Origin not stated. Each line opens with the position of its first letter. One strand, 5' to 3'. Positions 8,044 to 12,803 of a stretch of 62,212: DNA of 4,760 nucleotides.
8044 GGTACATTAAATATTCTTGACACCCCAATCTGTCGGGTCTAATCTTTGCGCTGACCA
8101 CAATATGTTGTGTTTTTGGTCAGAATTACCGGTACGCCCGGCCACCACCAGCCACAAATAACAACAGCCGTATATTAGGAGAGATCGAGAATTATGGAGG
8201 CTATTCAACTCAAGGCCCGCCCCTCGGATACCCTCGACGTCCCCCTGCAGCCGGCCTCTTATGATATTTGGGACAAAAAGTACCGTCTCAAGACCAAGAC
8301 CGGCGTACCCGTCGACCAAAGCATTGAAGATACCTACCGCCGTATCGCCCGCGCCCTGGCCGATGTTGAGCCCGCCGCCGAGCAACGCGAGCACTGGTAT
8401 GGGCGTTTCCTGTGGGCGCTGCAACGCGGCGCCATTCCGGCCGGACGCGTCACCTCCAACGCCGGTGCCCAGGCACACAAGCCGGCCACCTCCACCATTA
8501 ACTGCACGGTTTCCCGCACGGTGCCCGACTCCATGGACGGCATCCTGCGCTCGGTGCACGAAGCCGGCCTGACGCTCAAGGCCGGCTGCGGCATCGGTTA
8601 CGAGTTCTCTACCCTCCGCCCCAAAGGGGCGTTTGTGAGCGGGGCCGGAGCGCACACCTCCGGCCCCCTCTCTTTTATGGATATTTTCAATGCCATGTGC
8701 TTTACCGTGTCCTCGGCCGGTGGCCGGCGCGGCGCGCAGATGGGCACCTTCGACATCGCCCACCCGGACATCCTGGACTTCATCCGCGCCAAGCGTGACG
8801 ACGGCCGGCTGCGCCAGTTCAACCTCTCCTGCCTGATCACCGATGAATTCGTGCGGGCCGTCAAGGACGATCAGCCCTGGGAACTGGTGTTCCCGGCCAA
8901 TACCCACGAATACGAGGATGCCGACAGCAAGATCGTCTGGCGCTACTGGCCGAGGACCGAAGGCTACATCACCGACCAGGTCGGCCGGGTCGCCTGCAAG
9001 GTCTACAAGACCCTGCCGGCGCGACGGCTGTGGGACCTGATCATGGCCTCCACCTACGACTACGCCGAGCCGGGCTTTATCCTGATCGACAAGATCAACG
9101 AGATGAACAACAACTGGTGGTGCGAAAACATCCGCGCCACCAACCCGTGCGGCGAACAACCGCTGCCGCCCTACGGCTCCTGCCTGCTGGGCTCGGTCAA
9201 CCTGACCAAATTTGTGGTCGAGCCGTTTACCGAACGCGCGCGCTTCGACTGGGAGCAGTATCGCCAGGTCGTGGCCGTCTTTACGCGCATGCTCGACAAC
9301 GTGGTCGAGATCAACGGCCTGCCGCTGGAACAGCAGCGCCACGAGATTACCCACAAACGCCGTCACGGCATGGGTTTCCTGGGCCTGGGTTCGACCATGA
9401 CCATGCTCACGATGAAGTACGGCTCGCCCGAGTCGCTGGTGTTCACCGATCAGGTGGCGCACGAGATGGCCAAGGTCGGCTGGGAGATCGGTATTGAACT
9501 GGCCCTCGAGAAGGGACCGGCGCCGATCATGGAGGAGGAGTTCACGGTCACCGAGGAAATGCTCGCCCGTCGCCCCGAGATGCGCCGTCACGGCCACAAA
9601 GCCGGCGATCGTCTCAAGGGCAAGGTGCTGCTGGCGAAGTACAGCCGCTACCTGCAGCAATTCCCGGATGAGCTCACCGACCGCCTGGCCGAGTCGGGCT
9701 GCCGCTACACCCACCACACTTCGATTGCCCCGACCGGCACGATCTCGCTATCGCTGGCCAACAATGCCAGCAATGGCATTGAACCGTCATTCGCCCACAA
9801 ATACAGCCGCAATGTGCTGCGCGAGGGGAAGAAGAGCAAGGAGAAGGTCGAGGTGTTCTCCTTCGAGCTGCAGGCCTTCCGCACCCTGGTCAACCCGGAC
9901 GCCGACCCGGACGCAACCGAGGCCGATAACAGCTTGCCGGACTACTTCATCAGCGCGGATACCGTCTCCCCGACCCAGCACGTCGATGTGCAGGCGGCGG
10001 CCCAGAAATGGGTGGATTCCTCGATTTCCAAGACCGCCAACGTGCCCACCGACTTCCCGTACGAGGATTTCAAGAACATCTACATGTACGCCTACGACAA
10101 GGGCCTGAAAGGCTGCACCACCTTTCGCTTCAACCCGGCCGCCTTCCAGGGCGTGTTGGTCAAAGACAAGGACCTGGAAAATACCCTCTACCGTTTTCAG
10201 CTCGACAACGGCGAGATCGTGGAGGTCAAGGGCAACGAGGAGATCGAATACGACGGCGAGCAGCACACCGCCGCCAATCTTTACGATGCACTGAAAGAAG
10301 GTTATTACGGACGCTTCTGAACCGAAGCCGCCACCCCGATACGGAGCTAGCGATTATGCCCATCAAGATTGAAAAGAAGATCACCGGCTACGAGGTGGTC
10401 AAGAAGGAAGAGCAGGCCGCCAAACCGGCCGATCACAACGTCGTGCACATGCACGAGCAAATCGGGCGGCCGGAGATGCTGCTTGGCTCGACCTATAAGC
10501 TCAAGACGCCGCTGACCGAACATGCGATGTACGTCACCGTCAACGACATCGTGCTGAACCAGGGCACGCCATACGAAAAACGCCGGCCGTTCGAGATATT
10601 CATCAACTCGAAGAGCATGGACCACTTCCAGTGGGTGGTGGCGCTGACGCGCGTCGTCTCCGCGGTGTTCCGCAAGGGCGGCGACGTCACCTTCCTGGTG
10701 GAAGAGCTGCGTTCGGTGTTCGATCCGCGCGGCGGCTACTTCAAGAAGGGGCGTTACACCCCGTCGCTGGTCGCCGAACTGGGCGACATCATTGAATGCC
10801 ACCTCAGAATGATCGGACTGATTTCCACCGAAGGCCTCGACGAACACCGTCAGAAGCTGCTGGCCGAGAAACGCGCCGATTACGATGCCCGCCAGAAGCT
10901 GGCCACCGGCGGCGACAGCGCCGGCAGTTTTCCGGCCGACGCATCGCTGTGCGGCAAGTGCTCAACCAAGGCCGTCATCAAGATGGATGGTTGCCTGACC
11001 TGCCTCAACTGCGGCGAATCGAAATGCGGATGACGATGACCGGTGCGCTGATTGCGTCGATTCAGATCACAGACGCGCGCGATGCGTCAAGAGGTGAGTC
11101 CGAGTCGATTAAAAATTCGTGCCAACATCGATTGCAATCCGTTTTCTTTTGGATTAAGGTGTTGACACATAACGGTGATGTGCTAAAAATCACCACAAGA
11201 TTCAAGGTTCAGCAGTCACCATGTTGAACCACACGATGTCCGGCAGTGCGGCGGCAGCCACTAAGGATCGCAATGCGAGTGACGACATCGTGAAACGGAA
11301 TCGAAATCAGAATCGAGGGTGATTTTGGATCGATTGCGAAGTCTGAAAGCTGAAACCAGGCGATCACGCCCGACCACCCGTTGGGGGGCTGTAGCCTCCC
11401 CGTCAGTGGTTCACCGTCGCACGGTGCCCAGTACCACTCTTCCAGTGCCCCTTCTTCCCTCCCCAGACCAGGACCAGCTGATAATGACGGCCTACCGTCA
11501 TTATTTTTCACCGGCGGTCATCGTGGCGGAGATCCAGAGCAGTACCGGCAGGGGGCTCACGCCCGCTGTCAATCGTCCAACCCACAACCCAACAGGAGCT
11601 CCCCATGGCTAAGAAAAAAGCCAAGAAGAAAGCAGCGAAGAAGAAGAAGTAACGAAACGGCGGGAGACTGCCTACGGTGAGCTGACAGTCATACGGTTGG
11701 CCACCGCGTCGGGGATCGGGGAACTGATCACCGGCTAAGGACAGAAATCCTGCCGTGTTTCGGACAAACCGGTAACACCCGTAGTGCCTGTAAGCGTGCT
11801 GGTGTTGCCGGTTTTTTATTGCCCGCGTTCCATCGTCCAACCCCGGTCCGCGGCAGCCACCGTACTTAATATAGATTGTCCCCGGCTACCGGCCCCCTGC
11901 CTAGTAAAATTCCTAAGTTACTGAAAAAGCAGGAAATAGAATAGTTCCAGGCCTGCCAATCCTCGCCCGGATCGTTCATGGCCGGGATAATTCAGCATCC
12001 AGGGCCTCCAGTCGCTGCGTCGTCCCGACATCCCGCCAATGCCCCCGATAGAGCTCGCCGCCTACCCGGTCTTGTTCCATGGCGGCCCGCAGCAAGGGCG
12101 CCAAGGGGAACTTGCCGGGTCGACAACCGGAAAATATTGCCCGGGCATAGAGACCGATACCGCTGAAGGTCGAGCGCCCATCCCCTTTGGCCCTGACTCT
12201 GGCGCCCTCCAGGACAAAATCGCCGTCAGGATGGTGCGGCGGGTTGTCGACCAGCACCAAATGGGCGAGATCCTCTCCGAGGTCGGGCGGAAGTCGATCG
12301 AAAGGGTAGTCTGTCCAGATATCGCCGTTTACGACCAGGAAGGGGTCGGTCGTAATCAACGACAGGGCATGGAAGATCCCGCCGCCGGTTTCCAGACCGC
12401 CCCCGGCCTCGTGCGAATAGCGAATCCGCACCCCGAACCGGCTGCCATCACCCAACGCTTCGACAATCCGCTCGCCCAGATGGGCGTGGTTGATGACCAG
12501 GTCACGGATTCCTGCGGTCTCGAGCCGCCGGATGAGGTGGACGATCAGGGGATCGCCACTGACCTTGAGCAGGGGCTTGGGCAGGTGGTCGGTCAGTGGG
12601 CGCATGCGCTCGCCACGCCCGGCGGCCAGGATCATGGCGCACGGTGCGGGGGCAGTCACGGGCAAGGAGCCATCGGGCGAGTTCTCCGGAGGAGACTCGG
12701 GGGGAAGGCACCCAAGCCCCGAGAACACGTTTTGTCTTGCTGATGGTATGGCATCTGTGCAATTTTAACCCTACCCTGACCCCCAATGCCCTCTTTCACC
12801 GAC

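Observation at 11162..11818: Orphan noncoding locus: strong promoter, ~300-nt structured RNA, perfect terminator, poly-lysine micro-ORF, second terminator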

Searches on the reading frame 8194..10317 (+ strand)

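Call 57: search_protein_families(library=ncbifam, proteins=[window:8194-10317:+], max_evalue=0.00001)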
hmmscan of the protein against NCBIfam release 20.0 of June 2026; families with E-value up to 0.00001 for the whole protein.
window:8194-10317:+ (708 aa): 21 families
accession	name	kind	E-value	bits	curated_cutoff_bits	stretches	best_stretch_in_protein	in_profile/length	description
TIGR02504.1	NrdJ_Z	equivalog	2e-171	571.7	399.95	1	24-652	3-604/606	adenosylcobalamin-dependent ribonucleoside-diphosphate reductase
NF005401.0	PRK06948.1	subfamily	1.7e-120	403.5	906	2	38-454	27-429/604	ribonucleotide reductase-like protein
NF006417.0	PRK08665.1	equivalog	6e-116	388.5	961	1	13-658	7-577/759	vitamin B12-dependent ribonucleotide reductase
NF005991.0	PRK08115.1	equivalog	3.3e-95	319.8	854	2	206-645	366-768/858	vitamin B12-dependent ribonucleotide reductase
NF005010.0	PRK06406.1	subfamily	1e-86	291.8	1125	3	268-444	385-556/771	vitamin B12-dependent ribonucleotide reductase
TIGR02506.1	NrdE_NrdA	equivalog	4.4e-73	246.7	341.05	1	29-639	10-608/616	ribonucleoside-diphosphate reductase subunit alpha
NF005122.0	PRK06556.1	equivalog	6.9e-62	209.4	859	2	103-535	160-572/960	vitamin B12-dependent ribonucleotide reductase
NF006207.0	PRK08332.1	equivalog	1.1e-49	168.7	2400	2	315-648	1238-1556/1684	vitamin B12-dependent ribonucleotide reductase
NF005736.0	PRK07562.1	equivalog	1.1e-46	159.1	1737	3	210-534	398-695/1222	vitamin B12-dependent ribonucleotide reductase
NF005544.0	PRK07207.1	equivalog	7.2e-45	153.1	965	1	106-645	375-909/965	ribonucleoside-diphosphate reductase subunit alpha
NF006577.0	PRK09102.1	equivalog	8.3e-45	153.1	620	2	41-249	41-241/604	ribonucleoside-diphosphate reductase subunit alpha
NF005101.0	PRK06539.1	equivalog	5.1e-43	147.2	988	1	82-647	209-761/822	ribonucleoside-diphosphate reductase subunit alpha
NF006279.0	PRK08447.1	equivalog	9.4e-40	136.7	1082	2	29-321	148-428/789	ribonucleoside-diphosphate reductase subunit alpha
NF009029.0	PRK12365.1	equivalog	1.5e-33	115.8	1350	1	82-646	439-993/1046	ribonucleoside-diphosphate reductase subunit alpha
NF006665.0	PRK09209.1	equivalog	3.3e-32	111.7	1057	2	50-321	187-459/761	ribonucleoside-diphosphate reductase subunit alpha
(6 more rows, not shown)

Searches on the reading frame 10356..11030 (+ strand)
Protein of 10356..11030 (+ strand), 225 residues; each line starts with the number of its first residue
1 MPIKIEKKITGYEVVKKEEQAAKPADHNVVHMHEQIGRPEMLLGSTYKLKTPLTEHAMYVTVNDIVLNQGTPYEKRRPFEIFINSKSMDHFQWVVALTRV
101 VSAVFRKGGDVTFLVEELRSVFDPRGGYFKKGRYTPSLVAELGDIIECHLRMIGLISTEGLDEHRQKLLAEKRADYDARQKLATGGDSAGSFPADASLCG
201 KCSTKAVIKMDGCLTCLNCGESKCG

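Call 10: find_related_loci(query=window:10356-11030:+, collection=genome_contigs, flank=4000)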
Query window:10356-11030:+ (225 aa) in genome_contigs; peptide patterns used: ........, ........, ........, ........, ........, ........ (x = any residue, [..] = any of these).
393 stretches matched a pattern; 297 encode a relative of the query (tblastn E <= 1e-3); the best 80 are kept; 80 distinct loci.
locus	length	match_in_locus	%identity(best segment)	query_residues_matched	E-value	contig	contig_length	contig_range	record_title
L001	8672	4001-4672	80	1-225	3e-125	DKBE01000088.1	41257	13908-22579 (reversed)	MAG TPA_asm: Proteobacteria bacterium UBA6908 UBA6908_contig_3849, whole genome shotgun sequence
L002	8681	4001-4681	78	1-225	8e-121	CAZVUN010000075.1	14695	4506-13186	MAG TPA_asm: uncultured Acidiferrobacteraceae bacterium isolate binchicken_co107_250 genome assembly, contig: NODE_9697_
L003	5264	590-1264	79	1-225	4e-120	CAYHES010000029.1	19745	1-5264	MAG TPA_asm: uncultured Acidiferrobacterales bacterium isolate ERP119705_co11_338 genome assembly, contig: NODE_2346_len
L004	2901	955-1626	77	1-225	9e-124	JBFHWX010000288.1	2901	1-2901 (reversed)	MAG: Desulfobulbales bacterium isolate Mix_sand09.2021.07.Z.39 k141_1758850_length_2901_cov_7.0000, whole genome shotgun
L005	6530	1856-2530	78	1-225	1e-119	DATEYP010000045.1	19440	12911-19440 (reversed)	MAG TPA_asm: Acidiferrobacterales bacterium isolate SMAG_U8448 k141_1519979, whole genome shotgun sequence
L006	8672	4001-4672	77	1-225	5e-119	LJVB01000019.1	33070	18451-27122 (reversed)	MAG: Acidithiobacillales bacterium SM1_46 WOR1_30_36_1466, whole genome shotgun sequence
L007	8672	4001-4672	77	1-225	1e-118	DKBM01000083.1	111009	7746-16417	MAG TPA_asm: Proteobacteria bacterium UBA6900 UBA6900_contig_1402, whole genome shotgun sequence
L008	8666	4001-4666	77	1-225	2e-118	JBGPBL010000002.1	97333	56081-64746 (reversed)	MAG: Sulfurifustaceae bacterium isolate OBJ_0618_130150_106 k141_847150_length_97333_cov_13.0000, whole genome shotgun s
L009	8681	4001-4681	75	1-225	4e-117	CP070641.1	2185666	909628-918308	MAG: Pseudomonadota bacterium isolate bin909 chromosome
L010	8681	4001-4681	75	1-225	7e-116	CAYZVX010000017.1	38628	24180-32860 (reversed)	MAG TPA_asm: uncultured Acidiferrobacteraceae bacterium isolate SRP290908_co1_131 genome assembly, contig: NODE_1175_len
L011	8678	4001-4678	74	1-225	2e-115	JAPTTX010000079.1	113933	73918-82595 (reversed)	MAG: Gammaproteobacteria bacterium isolate DBS.bin8 NODE_204_length_113933_cov_5.59268_DBS3-1, whole genome shotgun sequ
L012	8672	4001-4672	75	1-225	3e-115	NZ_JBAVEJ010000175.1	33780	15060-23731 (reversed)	MAG: Sulfuricaulis sp. isolate MFD05944_ilm_asm_bin16 k127_40458, whole genome shotgun sequence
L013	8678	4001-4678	73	1-225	8e-115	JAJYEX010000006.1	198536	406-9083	MAG: Proteobacteria bacterium isolate DBS1-1.bin70 NODE_50_length_198536_cov_16.321069, whole genome shotgun sequence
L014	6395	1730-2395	74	1-225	2e-114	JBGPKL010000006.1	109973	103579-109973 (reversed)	MAG: Sulfurifustaceae bacterium isolate OBJ_0618_7090110_287 k141_5479156_length_109973_cov_33.6943, whole genome shotgu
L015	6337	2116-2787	75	1-225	2e-114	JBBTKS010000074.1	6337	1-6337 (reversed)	MAG: Pseudomonadota bacterium isolate H41-bin172_1 H41_bin172_1_000000000074, whole genome shotgun sequence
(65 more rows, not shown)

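Call 57: search_protein_families(library=ncbifam, proteins=[window:10356-11030:+], max_evalue=0.00001)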
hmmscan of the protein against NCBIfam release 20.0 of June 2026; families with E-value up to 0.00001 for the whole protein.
window:10356-11030:+ (225 aa): 1 family
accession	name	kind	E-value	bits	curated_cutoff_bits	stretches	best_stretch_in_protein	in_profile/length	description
NF006417.0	PRK08665.1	equivalog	2.9e-12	45.7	961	1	15-225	576-759/759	vitamin B12-dependent ribonucleotide reductase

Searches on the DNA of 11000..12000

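Call 4: search_rna_families(source=window, start=11000, end=12000, threshold=evalue, max_evalue=10, show_alignments=5)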
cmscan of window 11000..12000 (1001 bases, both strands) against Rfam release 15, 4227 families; matches with E-value up to 10: 1.
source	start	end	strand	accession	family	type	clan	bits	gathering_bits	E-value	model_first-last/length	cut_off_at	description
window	11505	11530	+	RF01333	CRISPR-DR20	Gene; CRISPR;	-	17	42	2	1-36/36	no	CRISPR RNA direct repeat element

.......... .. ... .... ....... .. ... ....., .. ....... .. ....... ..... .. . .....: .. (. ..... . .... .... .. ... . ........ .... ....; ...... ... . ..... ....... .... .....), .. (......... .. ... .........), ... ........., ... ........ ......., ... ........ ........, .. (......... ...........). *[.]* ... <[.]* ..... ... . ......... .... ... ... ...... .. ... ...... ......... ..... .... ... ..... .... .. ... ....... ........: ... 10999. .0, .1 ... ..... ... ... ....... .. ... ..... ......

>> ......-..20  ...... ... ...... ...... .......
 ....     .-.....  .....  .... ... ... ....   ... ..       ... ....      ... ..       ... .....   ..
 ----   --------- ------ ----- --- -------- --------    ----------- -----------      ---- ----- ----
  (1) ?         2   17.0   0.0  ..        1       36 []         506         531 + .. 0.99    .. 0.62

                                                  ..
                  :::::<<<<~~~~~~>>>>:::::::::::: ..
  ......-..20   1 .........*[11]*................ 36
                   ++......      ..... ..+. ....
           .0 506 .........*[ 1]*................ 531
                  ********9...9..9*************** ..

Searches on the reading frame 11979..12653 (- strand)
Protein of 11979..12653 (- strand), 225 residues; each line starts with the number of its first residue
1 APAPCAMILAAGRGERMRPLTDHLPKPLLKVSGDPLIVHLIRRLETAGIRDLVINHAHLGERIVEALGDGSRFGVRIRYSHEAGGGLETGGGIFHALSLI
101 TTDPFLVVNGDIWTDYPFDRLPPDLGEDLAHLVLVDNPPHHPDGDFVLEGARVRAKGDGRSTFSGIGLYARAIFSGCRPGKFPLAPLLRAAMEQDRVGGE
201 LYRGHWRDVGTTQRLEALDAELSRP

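Call 57: search_protein_families(library=ncbifam, proteins=[window:11979-12653:-], max_evalue=0.00001)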
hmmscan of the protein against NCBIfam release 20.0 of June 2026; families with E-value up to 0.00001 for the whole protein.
window:11979-12653:- (225 aa): 15 families
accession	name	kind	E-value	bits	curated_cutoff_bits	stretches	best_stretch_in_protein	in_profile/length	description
NF045761.1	NAMPUrTaseMurU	equivalog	5.3e-92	307.7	250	1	6-220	3-225/226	N-acetylmuramate alpha-1-phosphate uridylyltransferase MurU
NF045697.1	MurNAcPUrMurU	equivalog_domain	2.9e-29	102.1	370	1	7-222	1-228/229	N-acetylmuramate alpha-1-phosphate uridylyltransferase MurU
NF052502.1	man1P_GTase_Rv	exception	4.7e-25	88.2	440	1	6-115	3-111/352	mannose-1-phosphate guanylyltransferase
TIGR03992.1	Arch_glmU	subfamily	8.7e-23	80.8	292.1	1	6-115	3-110/393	bifunctional sugar-1-phosphate nucleotidylyltransferase/acetyltransferase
NF041313.1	UDPGP_AglF_Halo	equivalog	9.5e-18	64.5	400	1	6-111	3-105/234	UTP--glucose-1-phosphate uridylyltransferase AglF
TIGR01208.1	rmlA_long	equivalog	8.3e-17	61.1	320.25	1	6-111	2-107/353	glucose-1-phosphate thymidylyltransferase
NF049965.1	GlMnHpPGnyltfHddC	equivalog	3.8e-13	49.6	300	1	6-121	3-115/221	D-glycero-D-manno-heptose 1-phosphate guanosyltransferase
TIGR01207.1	rmlA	equivalog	8.4e-11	41.5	360.65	1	7-82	3-79/286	glucose-1-phosphate thymidylyltransferase RfbA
NF041173.1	Sug_nt_acttase_Thmprot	equivalog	1.1e-10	41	600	1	6-115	3-109/405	bifunctional sugar-1-phosphate nucleotidylyltransferase/acetyltransferase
NF012024.0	PRK15480.1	equivalog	5.1e-09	35.7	588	1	7-82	7-83/292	glucose-1-phosphate thymidylyltransferase RfbA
TIGR01173.1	glmU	equivalog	6.2e-08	31.9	366.85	1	6-112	3-102/452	bifunctional UDP-N-acetylglucosamine diphosphorylase/glucosamine-1-phosphate N-acetyltransferase GlmU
NF041135.1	IPPtranDIPPsyn_Thcocales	equivalog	2.5e-07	30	580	1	6-59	3-52/419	bifunctional L-myo-inositol-1-phosphate cytidylyltransferase/CDP-L-myo-inositol myo-inositolphosphotransferase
NF010934.1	PRK14354.1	equivalog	6e-07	28.3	450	1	5-75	1-68/447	bifunctional UDP-N-acetylglucosamine diphosphorylase/glucosamine-1-phosphate N-acetyltransferase GlmU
TIGR02623.1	G1P_cyt_trans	equivalog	7.7e-06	25.5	300.25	0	6-65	3-62/255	glucose-1-phosphate cytidylyltransferase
NF010933.0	PRK14353.1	equivalog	9.8e-06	24.4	505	0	6-67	8-66/453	bifunctional UDP-N-acetylglucosamine diphosphorylase/glucosamine-1-phosphate N-acetyltransferase GlmU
